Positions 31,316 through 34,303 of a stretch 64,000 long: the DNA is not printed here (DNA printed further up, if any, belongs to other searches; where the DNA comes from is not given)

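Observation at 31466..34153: CTP synthase-like gene with a degenerate N-terminal nucleotide-binding loop and a ~330-aa insertion carrying a Cys cluster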

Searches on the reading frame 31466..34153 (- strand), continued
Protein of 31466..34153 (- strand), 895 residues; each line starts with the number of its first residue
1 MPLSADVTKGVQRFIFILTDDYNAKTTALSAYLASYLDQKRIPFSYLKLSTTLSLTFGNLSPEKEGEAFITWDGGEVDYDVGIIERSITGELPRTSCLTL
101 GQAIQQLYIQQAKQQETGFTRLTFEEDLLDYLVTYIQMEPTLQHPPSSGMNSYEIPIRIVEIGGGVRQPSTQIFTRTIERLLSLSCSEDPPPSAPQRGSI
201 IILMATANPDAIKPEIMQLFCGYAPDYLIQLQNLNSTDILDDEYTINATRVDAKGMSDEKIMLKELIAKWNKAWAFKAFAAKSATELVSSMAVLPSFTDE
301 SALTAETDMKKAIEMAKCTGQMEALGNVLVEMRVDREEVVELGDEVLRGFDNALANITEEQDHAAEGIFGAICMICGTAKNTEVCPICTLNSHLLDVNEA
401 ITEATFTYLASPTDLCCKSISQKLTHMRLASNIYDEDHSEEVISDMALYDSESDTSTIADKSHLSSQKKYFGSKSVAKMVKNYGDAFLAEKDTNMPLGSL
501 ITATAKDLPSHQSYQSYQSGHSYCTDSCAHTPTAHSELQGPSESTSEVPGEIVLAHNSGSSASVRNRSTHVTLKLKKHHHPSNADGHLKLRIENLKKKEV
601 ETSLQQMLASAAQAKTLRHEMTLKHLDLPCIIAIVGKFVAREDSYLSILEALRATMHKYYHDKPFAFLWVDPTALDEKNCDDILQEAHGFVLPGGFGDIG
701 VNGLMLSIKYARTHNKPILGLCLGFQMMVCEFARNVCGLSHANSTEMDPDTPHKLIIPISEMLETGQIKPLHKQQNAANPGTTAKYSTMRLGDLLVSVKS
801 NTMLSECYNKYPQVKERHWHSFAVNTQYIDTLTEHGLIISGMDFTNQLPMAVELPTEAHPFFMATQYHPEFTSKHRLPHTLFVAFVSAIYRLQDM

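Call 51: find_encoding_contigs(protein=P0126, flank=6000, max_places=3)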
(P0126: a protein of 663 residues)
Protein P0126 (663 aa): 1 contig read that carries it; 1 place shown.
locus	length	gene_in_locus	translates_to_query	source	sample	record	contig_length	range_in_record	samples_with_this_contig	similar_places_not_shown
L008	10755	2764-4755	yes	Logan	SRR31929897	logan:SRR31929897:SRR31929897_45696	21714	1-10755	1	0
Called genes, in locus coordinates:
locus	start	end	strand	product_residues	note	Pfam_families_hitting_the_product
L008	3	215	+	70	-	?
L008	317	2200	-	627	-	PF04857:CAF1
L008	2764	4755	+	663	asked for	PF06418:CTP_synth_N, PF00117:GATase, PF07722:Peptidase_C26 (faint)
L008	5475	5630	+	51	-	-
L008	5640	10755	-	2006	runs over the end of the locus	PF00023:Ank (faint), PF12796:Ank_2 (weak), PF13606:Ank_3 (faint), PF13637:Ank_4 (faint), PF12796:Ank_2, PF13857:Ank_5 (weak), PF12796:Ank_2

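Call 52: find_encoding_contigs(protein=P0005, flank=6000, max_places=2)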
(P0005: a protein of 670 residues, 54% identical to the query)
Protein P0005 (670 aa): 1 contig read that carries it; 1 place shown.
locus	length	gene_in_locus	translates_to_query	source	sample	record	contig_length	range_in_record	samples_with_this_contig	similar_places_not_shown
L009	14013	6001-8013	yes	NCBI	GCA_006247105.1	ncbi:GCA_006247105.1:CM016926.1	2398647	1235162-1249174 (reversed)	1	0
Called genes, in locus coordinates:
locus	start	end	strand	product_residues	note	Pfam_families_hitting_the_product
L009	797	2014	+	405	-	PF01416:PseudoU_synth_1 (weak)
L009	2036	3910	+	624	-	PF04857:CAF1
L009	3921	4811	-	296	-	-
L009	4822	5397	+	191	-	-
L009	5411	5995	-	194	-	PF01105:EMP24_GP25L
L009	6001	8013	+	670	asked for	PF06418:CTP_synth_N, PF00117:GATase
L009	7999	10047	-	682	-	-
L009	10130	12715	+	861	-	-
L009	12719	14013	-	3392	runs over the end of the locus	-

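Call 60: predict_structure(alignment_id=A4)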
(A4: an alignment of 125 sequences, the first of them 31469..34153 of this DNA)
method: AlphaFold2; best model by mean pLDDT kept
length: 895 residues; sequences in the alignment: 125
mean_pLDDT: 63.5   pTM: 0.62
mean pLDDT of the five models: 63.5, 61.8, 60.2, 59.7, 59.1
residues with pLDDT >= 90: 199; 70-90: 248; 50-70: 141; < 50: 307
segments of 3 or more residues with pLDDT < 50: 1-9, 143-150, 282-307, 358-592, 610-622, 776-785
pLDDT, mean of each block of 10 residues (from residue 1): 39 83 69 86 87 62 71 81 87 87 85 68 76 82 48 71 80 83 70 69 80 60 69 59 75 77 78 63 39 28 41 59 66 67 77 64 35 31 25 26 28 27 24 25 24 25 24 31 30 28 29 23 23 27 26 24 25 24 38 50 57 37 63 90 82 91 89 94 95 88 96 98 96 97 94 94 88 50 51 88 96 86 94 98 91 96 96 91 97 87
secondary structure, 60 per line:
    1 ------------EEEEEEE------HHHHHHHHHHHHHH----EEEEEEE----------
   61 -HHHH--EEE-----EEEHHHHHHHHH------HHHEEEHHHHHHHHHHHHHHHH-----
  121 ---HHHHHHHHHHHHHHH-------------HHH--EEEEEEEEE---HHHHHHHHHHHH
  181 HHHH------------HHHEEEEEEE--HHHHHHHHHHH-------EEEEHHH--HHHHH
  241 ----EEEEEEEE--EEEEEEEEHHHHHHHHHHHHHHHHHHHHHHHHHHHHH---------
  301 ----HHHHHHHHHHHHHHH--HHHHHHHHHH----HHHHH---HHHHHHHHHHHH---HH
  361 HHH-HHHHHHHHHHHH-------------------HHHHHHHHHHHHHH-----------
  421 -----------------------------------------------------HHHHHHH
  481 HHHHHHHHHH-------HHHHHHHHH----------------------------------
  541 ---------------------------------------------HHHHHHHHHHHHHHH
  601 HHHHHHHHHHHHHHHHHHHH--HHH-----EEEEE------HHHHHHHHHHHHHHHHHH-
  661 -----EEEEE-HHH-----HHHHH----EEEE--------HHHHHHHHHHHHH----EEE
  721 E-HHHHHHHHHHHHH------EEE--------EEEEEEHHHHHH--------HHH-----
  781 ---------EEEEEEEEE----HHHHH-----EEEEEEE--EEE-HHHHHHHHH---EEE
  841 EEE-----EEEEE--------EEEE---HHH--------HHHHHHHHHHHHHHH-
elements in order (helices of 4 or more, strands of 3 or more residues): E13-19 H26-39 E44-50 H62-65 E68-70 E76-78 H79-87 E97-99 H100-115 H124-138 E157-165 H169-184 E200-206 H209-219 E227-230 H236-240 E245-252 E255-262 H263-291 H305-319 H322-331 H336-340 H344-355 H359-363 H365-376 H396-409 H474-490 H498-506 H586-620 E631-635 H642-659 E666-670 H680-684 E689-692 H701-713 E718-721 H723-735 E742-744 E753-758 H759-764 E790-798 H803-807 E813-819 E822-824 H826-834 E838-843 E849-853 E862-865 H880-894
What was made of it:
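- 32279..33319 (-): Insertion of about 345 aa in the interdomain linker, residues 279-625. It is mostly low-confidence or disordered, with predicted helices at 305-355 and 586-620. It includes a QSY micro-repeat at residues 511-523. Call 60 (pLDDT below 50 for residues 358-592).
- On Zinc ribbon / zinc knuckle (for the Cys cluster): Model confidence is low there (call 60).
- Tried and rejected: A second run with 125 sequences gave usable domains (call 60), but it is biased towards the CTPS fold.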

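Call 62: fold_search(model_id=the predicted structure, library=pdb)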
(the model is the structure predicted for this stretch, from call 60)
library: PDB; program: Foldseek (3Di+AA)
matches with E <= 10: 1083; with E <= 0.001: 81
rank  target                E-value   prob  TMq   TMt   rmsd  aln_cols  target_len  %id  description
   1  1vco                  5.9e-33  1.00  0.46  0.76  13.4       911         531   18  Crystal Structure of T.th. HB8 CTP synthetase complex with Glutamine (released 2004-08-31)
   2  8uv4_A                2.3e-32  1.00  0.46  0.75  16.4       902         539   19  M. tuberculosis CTP synthase filament bound to substrates (released 2025-07-02)
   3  8sbr_A                4.4e-32  1.00  0.46  0.76  13.9       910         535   16  E coli. CTP synthase in complex with CTP (sodium malonate + 20 mM MgCl2) (released 2023-05-24)
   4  8i9o_A                1.2e-31  1.00  0.46  0.76  15.2       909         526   16  ecCTPS filament bound with CTP, NADH, DON (released 2024-02-14)
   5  4zdi_B                1.9e-31  1.00  0.45  0.74  16.0       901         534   18  Crystal structure of the M. tuberculosis CTP synthase PyrG (apo form) (released 2015-07-01)
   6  3nva_A                3.1e-31  1.00  0.45  0.73  13.9       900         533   18  Dimeric form of CTP synthase from Sulfolobus solfataricus (released 2010-09-08)
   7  8fv9_AAA              3.3e-31  1.00  0.46  0.76  14.2       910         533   16  E coli. CTP synthase in complex with F-dCTP (released 2023-05-24)
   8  4zdi_C                3.9e-31  1.00  0.45  0.74  16.1       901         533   18  Crystal structure of the M. tuberculosis CTP synthase PyrG (apo form) (released 2015-07-01)
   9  4zdj                  4.1e-31  1.00  0.47  0.77  15.2       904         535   18  Crystal structure of the M. tuberculosis CTP synthase PyrG in complex with two UTP molecules (released 2015-07-01)
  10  4zdi_D                4.4e-31  1.00  0.45  0.74  16.0       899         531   18  Crystal structure of the M. tuberculosis CTP synthase PyrG (apo form) (released 2015-07-01)
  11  4zdi_A                6.5e-31  1.00  0.44  0.74  16.1       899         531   18  Crystal structure of the M. tuberculosis CTP synthase PyrG (apo form) (released 2015-07-01)
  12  7mip_C                6.8e-31  1.00  0.46  0.75  13.9       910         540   16  Mouse CTPS1 bound to inhibitor R80 (released 2021-10-13)
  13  8fv6_AAA              8.6e-31  1.00  0.47  0.77  13.0       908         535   16  E coli. CTP synthase in complex with dF-dCTP (released 2023-05-24)
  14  8fve_A                1.1e-30  1.00  0.46  0.75  13.3       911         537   16  E coli. CTP synthase in complex with CTP (potassium malonate + 100 mM MgCl2) (released 2023-05-24)
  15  8fve_B                1.4e-30  1.00  0.46  0.76  13.0       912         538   16  E coli. CTP synthase in complex with CTP (potassium malonate + 100 mM MgCl2) (released 2023-05-24)
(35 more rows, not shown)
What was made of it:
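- CTPS proteins are known to polymerise; filament structures are in the PDB (call 62).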

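Call 74: list_cluster_members(proteins=[P0163, P0231, P0211, P0133, P0143, P0207, P0240, P0263, P0266, P0129])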
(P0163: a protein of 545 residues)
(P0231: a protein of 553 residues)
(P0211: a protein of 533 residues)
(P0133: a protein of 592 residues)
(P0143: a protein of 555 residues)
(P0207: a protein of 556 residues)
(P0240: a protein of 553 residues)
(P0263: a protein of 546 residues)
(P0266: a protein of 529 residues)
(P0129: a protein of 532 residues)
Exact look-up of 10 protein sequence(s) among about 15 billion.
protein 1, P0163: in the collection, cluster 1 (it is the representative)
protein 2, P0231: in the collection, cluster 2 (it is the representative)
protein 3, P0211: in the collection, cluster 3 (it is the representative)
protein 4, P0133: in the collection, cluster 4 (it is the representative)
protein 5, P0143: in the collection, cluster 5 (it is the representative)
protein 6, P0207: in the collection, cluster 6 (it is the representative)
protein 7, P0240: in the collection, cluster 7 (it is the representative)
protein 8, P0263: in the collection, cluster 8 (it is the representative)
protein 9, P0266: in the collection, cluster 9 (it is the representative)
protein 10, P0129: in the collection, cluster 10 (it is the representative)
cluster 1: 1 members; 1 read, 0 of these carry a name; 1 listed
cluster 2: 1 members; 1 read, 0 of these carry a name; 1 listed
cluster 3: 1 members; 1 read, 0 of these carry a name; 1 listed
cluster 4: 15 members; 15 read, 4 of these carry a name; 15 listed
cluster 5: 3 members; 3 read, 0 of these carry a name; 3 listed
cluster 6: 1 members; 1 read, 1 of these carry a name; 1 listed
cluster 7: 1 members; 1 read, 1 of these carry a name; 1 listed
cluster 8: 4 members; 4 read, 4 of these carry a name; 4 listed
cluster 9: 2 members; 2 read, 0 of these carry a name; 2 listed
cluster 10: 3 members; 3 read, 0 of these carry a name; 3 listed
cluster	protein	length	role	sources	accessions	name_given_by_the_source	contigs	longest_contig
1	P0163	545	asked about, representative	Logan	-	-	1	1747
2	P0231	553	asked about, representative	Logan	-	-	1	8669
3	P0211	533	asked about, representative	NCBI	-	-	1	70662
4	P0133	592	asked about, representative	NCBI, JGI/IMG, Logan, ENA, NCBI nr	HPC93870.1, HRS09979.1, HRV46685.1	MAG TPA: CTP synthase [Sedimentisphaerales bacterium] | CTP synthase [Sedimentisphaerales bacterium]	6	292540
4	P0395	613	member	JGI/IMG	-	CTP synthase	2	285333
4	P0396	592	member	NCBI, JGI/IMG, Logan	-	CTP synthase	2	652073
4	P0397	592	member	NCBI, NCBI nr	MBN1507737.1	MAG: CTP synthase [Sedimentisphaerales bacterium] | CTP synthase [Sedimentisphaerales bacterium]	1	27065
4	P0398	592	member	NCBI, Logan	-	-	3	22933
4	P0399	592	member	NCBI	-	-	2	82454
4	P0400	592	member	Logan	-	-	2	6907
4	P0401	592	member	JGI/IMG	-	-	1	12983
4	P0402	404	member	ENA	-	-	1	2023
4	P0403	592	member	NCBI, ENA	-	-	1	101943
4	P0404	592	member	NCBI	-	-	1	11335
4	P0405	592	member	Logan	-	-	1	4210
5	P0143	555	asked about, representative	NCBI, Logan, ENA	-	-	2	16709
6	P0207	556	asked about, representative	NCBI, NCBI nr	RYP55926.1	hypothetical protein DL769_010014 [Monosporascus sp. CRB-8-3]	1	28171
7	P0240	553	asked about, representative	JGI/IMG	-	CTP synthase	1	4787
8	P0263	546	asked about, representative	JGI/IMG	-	CTP synthase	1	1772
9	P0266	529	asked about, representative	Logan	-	-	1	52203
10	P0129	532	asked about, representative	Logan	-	-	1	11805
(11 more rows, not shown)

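Call 76: find_encoding_contigs(protein=P0231, flank=5000, max_places=2)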
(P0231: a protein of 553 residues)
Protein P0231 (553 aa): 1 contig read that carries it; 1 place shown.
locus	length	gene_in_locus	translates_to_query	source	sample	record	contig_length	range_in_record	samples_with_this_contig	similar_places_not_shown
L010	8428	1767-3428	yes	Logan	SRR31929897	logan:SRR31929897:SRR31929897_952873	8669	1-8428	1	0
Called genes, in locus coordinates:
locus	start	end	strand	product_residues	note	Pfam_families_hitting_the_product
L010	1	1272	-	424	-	?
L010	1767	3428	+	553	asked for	PF07722:Peptidase_C26 (faint), PF00117:GATase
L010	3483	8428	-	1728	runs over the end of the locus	?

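Call 78: search_protein_families(library=ncbifam, proteins=[window:31469-34153:-, P0277, P0005, P0126, P0158], max_evalue=0.001)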
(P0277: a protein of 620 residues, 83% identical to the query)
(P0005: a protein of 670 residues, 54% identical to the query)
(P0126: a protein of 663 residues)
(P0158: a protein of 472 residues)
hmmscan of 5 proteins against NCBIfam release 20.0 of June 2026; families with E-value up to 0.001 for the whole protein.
window:31469-34153:- (895 aa): 5 families
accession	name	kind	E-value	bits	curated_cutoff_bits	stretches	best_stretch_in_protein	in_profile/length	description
NF003792.0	PRK05380.1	equivalog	5.3e-79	266.3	308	2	597-891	253-528/534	CTP synthase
TIGR00337.1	PyrG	equivalog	4.6e-75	253.2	462.75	2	608-888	271-526/526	glutamine hydrolyzing CTP synthase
NF004836.1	PRK06186.1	equivalog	2.9e-33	114.9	260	2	632-763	3-131/228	CTP synthase C-terminal region-related (seleno)protein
NF001975.0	PRK00758.1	equivalog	1.3e-05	24.9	198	1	673-736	29-89/185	GMP synthase subunit A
TIGR01823.1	PabB-fungal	equivalog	0.00035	19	442.55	0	812-885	133-200/742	aminodeoxychorismate synthase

P0277 (620 aa): 15 families
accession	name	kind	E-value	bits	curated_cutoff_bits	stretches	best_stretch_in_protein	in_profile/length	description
NF003792.0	PRK05380.1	equivalog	5.8e-205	682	308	2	2-380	2-335/534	CTP synthase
TIGR00337.1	PyrG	equivalog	6.9e-192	638.7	462.75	1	3-612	3-526/526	glutamine hydrolyzing CTP synthase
NF004836.1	PRK06186.1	equivalog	2.5e-31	108.6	260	1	405-613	40-227/228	CTP synthase C-terminal region-related (seleno)protein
TIGR00888.1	guaA_Nterm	equivalog_domain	1.9e-09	37.2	172.15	1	412-472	28-93/188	glutamine-hydrolyzing GMP synthase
NF001975.0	PRK00758.1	equivalog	1.2e-08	34.7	198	1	411-472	30-91/185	GMP synthase subunit A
NF009475.0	PRK12838.1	equivalog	6.1e-06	25.4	221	1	415-475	205-266/359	carbamoyl phosphate synthase small subunit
NF005849.0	PRK07765.1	equivalog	6.8e-06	25.5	308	1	418-470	44-97/219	aminodeoxychorismate/anthranilate synthase component II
TIGR01368.1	CPSaseIIsmall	equivalog_domain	7.9e-06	25.1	307.35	1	413-474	209-271/361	glutamine-hydrolyzing carbamoyl-phosphate synthase small subunit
TIGR00566.1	trpG_papA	subfamily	1.1e-05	25.3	121.05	0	438-474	64-99/192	glutamine amidotransferase of anthranilate synthase or aminodeoxychorismate synthase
NF000848.1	PRK00074.1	equivalog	2.5e-05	23.1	400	1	415-474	36-94/512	glutamine-hydrolyzing GMP synthase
TIGR01855.1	IMP_synth_hisH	equivalog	3.1e-05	23.9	105.4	0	415-463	31-85/198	imidazole glycerol phosphate synthase subunit HisH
NF011201.0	PRK14607.1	equivalog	0.00011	21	670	0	422-475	46-99/534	bifunctional anthranilate synthase component II/anthranilate phosphoribosyltransferase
NF005072.0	PRK06490.1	equivalog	0.00028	19.9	339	1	435-476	78-119/251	glutamine amidotransferase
NF010081.0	PRK13566.1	equivalog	0.00071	17.9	645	0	415-474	566-625/729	anthranilate synthase component I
NF006462.0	PRK08857.1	equivalog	0.00086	18.9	345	0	420-476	44-99/193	aminodeoxychorismate/anthranilate synthase component II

P0005 (670 aa): 4 families
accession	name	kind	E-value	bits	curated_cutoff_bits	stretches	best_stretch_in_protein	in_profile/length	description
TIGR00337.1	PyrG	equivalog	2.4e-81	273.9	462.75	2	414-666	292-525/526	glutamine hydrolyzing CTP synthase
NF003792.0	PRK05380.1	equivalog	2.3e-79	267.5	308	2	414-668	291-526/534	CTP synthase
NF004836.1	PRK06186.1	equivalog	9.8e-31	106.6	260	2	415-544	3-129/228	CTP synthase C-terminal region-related (seleno)protein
NF001975.0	PRK00758.1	equivalog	4.8e-05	23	198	0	453-514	26-84/185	GMP synthase subunit A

P0126 (663 aa): 3 families
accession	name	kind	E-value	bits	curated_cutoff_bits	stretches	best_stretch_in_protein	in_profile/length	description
NF003792.0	PRK05380.1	equivalog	1e-79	268.7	308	2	385-650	278-527/534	CTP synthase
TIGR00337.1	PyrG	equivalog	8.7e-79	265.5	462.75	2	392-648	288-526/526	glutamine hydrolyzing CTP synthase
NF004836.1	PRK06186.1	equivalog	1.5e-34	119.1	260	2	396-527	2-133/228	CTP synthase C-terminal region-related (seleno)protein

P0158 (472 aa): 3 families
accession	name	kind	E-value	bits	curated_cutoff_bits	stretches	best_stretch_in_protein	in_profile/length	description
NF003792.0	PRK05380.1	equivalog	8.5e-55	186.4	308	2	207-465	254-529/534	CTP synthase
TIGR00337.1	PyrG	equivalog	1e-51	176.2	462.75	2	207-459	255-524/526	glutamine hydrolyzing CTP synthase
NF004836.1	PRK06186.1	equivalog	1.7e-16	60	260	1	243-458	1-223/228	CTP synthase C-terminal region-related (seleno)protein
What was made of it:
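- On CTP synthase (EC 6.3.4.2; NCBIfam TIGR00337 / NF003792 equivalogs): The canonical Giardia P0277 scores 682 and 638.7 (call 78).
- Closest known: NF004836 'CTP synthase C-terminal region-related. Same: The window protein matches it at 114.9 bits (call 78).
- Giardia's canonical P0277 scores 682 and 638.7 (call 78). It scores below both curated equivalog cut-offs, while the organism's other copy passes (call 78).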
